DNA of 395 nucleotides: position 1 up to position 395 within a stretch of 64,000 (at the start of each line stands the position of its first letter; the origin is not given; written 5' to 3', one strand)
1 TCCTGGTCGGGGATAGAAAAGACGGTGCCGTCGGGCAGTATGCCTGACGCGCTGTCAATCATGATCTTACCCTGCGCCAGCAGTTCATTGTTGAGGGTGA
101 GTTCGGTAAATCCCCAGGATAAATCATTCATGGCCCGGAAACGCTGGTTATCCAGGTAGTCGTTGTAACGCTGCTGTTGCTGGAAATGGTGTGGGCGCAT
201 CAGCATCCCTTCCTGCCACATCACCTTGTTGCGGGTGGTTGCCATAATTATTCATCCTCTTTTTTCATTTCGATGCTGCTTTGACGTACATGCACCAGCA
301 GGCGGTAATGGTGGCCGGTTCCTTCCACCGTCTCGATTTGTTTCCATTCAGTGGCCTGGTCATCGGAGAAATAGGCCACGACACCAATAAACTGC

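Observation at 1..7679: Incomplete view of the T6SS structural operon; unassigned small ORF between tssB and tssC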

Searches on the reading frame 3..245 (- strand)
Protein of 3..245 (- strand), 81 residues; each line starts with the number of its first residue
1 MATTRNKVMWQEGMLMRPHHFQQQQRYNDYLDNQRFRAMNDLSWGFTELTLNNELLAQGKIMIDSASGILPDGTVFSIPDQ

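Call 61: search_protein_families(library=pfam, proteins=[window:3-245:-], max_evalue=0.01)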
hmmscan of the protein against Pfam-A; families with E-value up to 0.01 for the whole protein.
seq(81 aa): 1 family
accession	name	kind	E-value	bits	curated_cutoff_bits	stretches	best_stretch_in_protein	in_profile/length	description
PF05936.17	T6SS_VasE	-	1.4e-19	70.6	23.4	1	20-81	1-62/429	Bacterial Type VI secretion, VC_A0110, EvfL, ImpJ, VasE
